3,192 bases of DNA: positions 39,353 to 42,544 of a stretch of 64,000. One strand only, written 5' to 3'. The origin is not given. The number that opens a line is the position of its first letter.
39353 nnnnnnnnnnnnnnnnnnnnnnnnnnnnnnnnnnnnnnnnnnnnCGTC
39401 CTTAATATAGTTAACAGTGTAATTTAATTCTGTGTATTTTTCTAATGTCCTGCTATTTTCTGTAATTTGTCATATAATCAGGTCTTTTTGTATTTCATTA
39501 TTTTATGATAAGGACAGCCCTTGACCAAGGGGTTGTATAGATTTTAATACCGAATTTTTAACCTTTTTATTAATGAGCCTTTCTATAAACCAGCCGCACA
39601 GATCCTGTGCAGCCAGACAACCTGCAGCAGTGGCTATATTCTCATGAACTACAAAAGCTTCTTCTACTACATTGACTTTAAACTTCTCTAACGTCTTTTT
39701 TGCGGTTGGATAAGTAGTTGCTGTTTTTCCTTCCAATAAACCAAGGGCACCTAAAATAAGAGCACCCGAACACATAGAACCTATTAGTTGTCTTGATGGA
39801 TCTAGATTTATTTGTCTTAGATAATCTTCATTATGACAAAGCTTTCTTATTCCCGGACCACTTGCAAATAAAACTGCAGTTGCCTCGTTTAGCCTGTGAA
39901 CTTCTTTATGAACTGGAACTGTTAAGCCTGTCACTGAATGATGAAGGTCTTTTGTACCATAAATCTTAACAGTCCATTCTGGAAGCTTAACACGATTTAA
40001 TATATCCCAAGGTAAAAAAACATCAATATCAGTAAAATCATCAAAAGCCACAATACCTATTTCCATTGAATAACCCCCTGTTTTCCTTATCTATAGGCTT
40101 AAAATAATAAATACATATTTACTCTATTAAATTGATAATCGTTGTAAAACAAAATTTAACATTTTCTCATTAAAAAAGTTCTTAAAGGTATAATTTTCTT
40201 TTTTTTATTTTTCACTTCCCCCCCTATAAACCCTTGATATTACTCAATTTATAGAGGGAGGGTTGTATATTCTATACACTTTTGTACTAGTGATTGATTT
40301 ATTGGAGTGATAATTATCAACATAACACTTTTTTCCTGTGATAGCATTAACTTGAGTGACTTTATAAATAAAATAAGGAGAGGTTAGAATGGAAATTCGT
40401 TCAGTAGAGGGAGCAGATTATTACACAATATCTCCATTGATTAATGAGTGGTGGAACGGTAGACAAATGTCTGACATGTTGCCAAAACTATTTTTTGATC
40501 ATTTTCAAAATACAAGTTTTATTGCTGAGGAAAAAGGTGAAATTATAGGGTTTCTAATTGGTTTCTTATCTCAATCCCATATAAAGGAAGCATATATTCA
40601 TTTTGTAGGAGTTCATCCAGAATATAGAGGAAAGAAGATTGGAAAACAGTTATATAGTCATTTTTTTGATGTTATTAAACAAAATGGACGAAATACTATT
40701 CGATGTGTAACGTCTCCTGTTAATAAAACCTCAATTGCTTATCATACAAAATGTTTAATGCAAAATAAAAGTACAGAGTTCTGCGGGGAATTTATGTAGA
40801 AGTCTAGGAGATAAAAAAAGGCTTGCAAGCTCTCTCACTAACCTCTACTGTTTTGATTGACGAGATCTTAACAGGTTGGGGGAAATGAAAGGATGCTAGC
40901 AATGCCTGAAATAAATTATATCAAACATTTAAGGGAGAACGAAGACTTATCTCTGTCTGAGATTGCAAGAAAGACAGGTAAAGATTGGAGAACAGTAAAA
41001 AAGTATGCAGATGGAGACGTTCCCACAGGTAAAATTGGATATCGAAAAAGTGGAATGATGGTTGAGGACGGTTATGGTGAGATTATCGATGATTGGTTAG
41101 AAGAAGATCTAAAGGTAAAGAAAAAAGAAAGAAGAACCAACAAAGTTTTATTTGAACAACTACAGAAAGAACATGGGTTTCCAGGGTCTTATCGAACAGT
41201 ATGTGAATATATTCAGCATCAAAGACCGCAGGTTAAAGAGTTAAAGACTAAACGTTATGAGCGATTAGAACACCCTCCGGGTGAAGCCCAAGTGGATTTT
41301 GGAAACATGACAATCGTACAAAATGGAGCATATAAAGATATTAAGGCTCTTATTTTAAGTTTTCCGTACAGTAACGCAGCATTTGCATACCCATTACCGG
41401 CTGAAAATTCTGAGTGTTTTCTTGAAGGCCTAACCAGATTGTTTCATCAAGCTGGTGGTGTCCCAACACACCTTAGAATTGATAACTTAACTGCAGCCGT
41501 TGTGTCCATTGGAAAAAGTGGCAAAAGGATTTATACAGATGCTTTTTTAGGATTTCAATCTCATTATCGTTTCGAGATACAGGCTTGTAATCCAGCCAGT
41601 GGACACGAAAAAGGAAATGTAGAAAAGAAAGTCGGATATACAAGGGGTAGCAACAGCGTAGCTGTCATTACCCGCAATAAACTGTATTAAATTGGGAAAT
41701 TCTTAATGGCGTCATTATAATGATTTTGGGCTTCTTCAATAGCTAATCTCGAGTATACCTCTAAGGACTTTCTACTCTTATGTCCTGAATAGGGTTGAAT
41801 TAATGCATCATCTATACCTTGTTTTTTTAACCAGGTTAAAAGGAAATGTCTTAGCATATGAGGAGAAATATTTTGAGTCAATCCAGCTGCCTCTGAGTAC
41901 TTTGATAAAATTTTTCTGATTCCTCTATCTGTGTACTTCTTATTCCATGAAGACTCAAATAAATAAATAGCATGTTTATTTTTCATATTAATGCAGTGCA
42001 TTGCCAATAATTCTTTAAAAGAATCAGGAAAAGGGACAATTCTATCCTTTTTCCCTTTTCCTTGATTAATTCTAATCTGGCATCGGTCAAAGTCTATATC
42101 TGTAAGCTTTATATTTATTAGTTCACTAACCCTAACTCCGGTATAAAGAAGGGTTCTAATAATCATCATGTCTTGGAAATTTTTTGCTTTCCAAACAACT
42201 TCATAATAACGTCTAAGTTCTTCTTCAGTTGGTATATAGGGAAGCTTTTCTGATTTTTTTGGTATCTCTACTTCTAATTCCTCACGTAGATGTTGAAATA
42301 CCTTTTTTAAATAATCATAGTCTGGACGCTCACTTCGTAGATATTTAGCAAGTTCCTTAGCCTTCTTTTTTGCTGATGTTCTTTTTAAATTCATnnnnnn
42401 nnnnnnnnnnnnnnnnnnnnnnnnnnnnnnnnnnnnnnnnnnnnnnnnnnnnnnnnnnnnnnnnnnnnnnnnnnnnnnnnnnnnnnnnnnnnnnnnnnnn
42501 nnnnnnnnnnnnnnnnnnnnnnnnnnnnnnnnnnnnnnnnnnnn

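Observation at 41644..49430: Complete Tn3-family transposon with 41-bp IRs, TnpI-type recombinase and cargo; inserted into IS21 istA without a target-site duplication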

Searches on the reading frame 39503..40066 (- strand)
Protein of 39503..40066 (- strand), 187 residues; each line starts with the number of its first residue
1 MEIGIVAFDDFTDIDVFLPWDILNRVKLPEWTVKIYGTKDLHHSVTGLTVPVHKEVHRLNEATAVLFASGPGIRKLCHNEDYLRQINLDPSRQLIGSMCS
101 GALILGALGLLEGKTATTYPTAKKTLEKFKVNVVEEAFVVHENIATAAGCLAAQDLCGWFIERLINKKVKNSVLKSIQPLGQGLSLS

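Call 21: find_encoding_contigs(protein=window:39503-40066:-, flank=10000, max_places=8)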
Protein window:39503-40066:- (187 aa): 2 contigs read that carry it; 1 place shown.
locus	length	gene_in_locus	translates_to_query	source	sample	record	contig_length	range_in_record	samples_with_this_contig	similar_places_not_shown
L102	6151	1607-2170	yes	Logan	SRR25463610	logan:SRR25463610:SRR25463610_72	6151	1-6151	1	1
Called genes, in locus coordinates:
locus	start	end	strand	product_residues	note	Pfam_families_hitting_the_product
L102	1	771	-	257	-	?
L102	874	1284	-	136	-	PF00583:Acetyltransf_1, PF13673:Acetyltransf_10 (weak), PF13508:Acetyltransf_7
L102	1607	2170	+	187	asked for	PF01965:DJ-1_PfpI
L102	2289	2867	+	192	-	PF01965:DJ-1_PfpI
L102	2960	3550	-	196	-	PF13302:Acetyltransf_3, PF00583:Acetyltransf_1 (weak)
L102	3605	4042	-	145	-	PF00583:Acetyltransf_1, PF13508:Acetyltransf_7 (weak)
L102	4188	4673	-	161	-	-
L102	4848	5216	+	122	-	PF00903:Glyoxalase (weak)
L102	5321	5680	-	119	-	PF00903:Glyoxalase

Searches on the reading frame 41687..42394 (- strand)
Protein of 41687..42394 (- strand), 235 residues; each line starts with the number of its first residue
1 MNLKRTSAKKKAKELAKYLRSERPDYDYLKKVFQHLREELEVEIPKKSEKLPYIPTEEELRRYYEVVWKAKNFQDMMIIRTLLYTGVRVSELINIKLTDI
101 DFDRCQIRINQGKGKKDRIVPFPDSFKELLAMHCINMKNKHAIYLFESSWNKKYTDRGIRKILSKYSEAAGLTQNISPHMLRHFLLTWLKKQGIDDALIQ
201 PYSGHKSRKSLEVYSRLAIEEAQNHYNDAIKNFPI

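Call 5: search_protein_families(library=pfam, proteins=[window:41687-42394:-])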
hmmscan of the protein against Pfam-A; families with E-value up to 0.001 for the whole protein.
window:41687-42394:- (235 aa): 2 families
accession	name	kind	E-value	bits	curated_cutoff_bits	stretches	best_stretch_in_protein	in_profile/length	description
PF00589.27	Phage_integrase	-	1.4e-31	110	27.1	1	57-218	5-169/172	Phage integrase family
PF16795.10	Phage_integr_3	-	4.7e-05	23.8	27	0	53-230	2-159/161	Archaeal phage integrase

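Call 6: search_protein_families(library=ncbifam, proteins=[window:41687-42394:-])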
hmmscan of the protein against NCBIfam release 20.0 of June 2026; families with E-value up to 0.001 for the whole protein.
window:41687-42394:- (235 aa): 12 families
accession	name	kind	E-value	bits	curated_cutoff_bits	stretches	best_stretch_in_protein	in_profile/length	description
NF040815.2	recomb_XerA_Arch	equivalog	4.6e-43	147.7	220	1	28-226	67-263/263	site-specific tyrosine recombinase/integron integrase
TIGR02224.1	recomb_XerC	equivalog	9.6e-34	117.1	335.15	1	7-229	58-289/295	tyrosine recombinase XerC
TIGR02225.1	recomb_XerD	equivalog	2.8e-29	102.4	329.6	1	6-228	54-285/290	site-specific tyrosine recombinase XerD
NF001399.0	PRK00283.1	subfamily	3.2e-28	98.9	279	1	6-227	64-293/300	tyrosine recombinase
TIGR02249.1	integrase_gron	subfamily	1.5e-24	87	265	2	34-141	81-184/315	integron integrase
NF002331.0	PRK01287.1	subfamily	1.9e-22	79.7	371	1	41-224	127-319/365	site-specific tyrosine recombinase XerC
NF003462.0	PRK05084.1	equivalog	2.5e-20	72.5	267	1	66-227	188-354/360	tyrosine recombinase XerS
NF011946.0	PRK15417.1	equivalog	3.2e-15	56.1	435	1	38-128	100-186/337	integron integrase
NF007370.0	PRK09870.1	subfamily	1.2e-11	44.6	221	1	83-209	42-171/200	tyrosine-type DNA invertase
NF007371.0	PRK09871.1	subfamily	2.9e-10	40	222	1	69-209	22-166/198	tyrosine-type DNA invertase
NF040693.1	recomb_GmtY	equivalog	3.5e-10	39.7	340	1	148-223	368-438/441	gamma-mobile-trio recombinase GmtY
NF002685.0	PRK02436.1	equivalog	4.5e-07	29.9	178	1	55-215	93-244/245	site-specific tyrosine recombinase XerD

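Call 63: search_dna_similar(query=window:41687-42394:-, collection=plasmids, mode=protein, max_rows=45, rows=spread, max_evalue=1e-8)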
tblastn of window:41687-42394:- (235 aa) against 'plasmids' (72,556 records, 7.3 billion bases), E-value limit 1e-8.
Records with a match: 1030; places in all: 1357; records where one place covers at least 80% of the query: 213.
Best place of each record, by identity: 60-80% 35; <60% 995.
By first word of the organism name: Bacillus 144; Acinetobacter 68; Clostridium 64; Sinorhizobium 54; Rhizobium 52; Bradyrhizobium 46; Ligilactobacillus 33; Phaeobacter 31; Geobacillus 21; Rhodococcus 19; and 171 more.
By predicted mobility (MOB-suite, as given by PLSDB): non-mobilizable 528; conjugative 313; mobilizable 189.
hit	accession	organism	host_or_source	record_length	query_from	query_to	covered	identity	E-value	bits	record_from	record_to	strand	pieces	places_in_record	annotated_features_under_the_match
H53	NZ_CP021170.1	Paenibacillus bovis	mixed culture,yak milk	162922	4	235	99%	79.3%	3e-118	377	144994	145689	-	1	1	tyrosine-type recombinase/integrase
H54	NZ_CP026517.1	Deinococcus sp. NW-56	whole organism,water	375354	4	235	99%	60.3%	2e-93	306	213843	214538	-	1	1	tyrosine-type recombinase/integrase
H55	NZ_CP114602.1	Acinetobacter towneri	chicken,carcass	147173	28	218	81%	35.1%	7e-24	106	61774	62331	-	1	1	tyrosine-type recombinase/integrase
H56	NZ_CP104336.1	Acinetobacter baumannii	Homo sapiens,blood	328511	28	218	81%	35.1%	2e-23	105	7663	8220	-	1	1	tyrosine-type recombinase/integrase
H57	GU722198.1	archaeon enrichment culture clone 1(2010)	-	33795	29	215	80%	33.5%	2e-19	93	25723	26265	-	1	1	integrase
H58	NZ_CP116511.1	Enterococcus gallinarum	Bos taurus,whole organism,fecal sample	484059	18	218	86%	30.0%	9e-18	89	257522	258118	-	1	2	xerD: site-specific tyrosine recombinase XerD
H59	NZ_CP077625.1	Clostridium estertheticum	single colony,bovine feces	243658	42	217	75%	33.3%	2e-16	85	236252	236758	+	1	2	site-specific tyrosine recombinase/integron integrase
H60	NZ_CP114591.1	Salinivibrio kushneri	-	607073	40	225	79%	30.9%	6e-17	86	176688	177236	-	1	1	site-specific integrase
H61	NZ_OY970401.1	Peribacillus frigoritolerans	-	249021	31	223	82%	29.4%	7e-16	83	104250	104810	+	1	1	xerS: tyrosine recombinase XerS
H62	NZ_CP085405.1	Bacillus anthracis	single cell,soil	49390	42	224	78%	30.3%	1e-18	91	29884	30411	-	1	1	tyrosine-type recombinase/integrase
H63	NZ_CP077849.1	Acinetobacter baumannii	Homo sapiens,Rectal swab_P28_BU14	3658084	19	218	85%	27.3%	6e-11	69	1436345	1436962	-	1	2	none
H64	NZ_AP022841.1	Legionella antarctica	-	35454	28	218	81%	28.1%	2e-14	79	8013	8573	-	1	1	site-specific integrase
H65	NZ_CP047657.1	Paraglaciecola mesophila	Neopyropia tenera,whole organism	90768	31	218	80%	28.2%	6e-12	72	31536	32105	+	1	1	site-specific integrase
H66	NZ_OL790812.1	Proteus mirabilis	-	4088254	29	220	82%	27.4%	4e-12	72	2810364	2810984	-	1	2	none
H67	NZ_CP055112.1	Shigella flexneri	Shek Wu Hui WWTPs_104 WWTPs influent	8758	44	223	77%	28.9%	5e-15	81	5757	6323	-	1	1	xerC: site-specific tyrosine recombinase XerC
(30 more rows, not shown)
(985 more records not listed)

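Call 79: find_encoding_contigs(protein=window:41687-42394:-, flank=10000, max_places=10)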
Protein window:41687-42394:- (235 aa): 22 contigs read that carry it; 10 places shown.
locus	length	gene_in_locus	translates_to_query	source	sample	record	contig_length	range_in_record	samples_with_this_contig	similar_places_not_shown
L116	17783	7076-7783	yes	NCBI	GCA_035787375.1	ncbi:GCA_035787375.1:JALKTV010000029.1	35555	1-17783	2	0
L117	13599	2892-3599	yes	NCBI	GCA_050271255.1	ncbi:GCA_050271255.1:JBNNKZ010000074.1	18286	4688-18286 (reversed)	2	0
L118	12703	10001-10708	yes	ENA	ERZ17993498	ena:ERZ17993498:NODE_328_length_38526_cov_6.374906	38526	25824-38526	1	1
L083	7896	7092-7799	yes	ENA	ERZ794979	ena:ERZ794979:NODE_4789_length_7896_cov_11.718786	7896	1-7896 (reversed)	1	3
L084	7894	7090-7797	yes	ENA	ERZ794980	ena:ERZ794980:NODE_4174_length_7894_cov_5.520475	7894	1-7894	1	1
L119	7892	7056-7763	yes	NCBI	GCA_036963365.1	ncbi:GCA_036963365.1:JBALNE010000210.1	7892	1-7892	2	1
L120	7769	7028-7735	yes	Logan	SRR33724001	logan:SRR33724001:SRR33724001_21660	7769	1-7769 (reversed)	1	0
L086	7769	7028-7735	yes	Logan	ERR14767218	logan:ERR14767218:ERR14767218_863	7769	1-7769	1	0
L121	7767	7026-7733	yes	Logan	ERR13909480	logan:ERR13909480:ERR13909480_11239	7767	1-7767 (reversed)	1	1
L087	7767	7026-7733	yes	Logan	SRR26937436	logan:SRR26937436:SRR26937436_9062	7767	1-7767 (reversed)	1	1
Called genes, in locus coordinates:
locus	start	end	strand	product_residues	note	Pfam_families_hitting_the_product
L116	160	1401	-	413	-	PF00702:Hydrolase, PF13344:Hydrolase_6, PF13419:HAD_2 (faint), PF13242:Hydrolase_like, PF00293:NUDIX, PF14815:NUDIX_4 (faint)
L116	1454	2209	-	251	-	PF01209:Ubie_methyltran, PF05175:MTS (weak), PF13489:Methyltransf_23, PF13847:Methyltransf_31, PF08241:Methyltransf_11, PF08242:Methyltransf_12, PF13649:Methyltransf_25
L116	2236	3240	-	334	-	PF00303:Thymidylat_synt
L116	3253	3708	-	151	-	PF05014:Nuc_deoxyrib_tr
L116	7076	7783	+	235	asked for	PF00589:Phage_integrase, PF22823:MrpR_C_cat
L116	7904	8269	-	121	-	-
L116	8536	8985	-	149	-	PF00210:Ferritin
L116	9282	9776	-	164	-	PF04892:VanZ-LLP1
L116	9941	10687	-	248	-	PF09818:ABC_ATPase (faint), PF02463:SMC_N (weak), PF13476:AAA_23 (weak), PF00005:ABC_tran, PF13304:AAA_21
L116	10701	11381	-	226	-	PF00528:BPD_transp_1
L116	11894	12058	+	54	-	-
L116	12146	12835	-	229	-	PF03070:TENA_THI-4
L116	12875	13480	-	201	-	PF02581:TMP-TENI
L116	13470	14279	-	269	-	PF02110:HK, PF01256:Carb_kinase (weak)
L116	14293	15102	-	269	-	PF01256:Carb_kinase (weak), PF08543:Phos_pyr_kin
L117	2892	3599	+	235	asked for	PF00589:Phage_integrase, PF22823:MrpR_C_cat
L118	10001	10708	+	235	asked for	PF00589:Phage_integrase, PF22823:MrpR_C_cat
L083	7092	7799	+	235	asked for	PF00589:Phage_integrase, PF22823:MrpR_C_cat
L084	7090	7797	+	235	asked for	PF00589:Phage_integrase, PF22823:MrpR_C_cat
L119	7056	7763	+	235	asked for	PF00589:Phage_integrase, PF22823:MrpR_C_cat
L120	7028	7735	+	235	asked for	PF00589:Phage_integrase, PF22823:MrpR_C_cat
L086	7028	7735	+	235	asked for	PF00589:Phage_integrase, PF22823:MrpR_C_cat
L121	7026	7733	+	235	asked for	PF00589:Phage_integrase, PF22823:MrpR_C_cat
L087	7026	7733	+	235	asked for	PF00589:Phage_integrase, PF22823:MrpR_C_cat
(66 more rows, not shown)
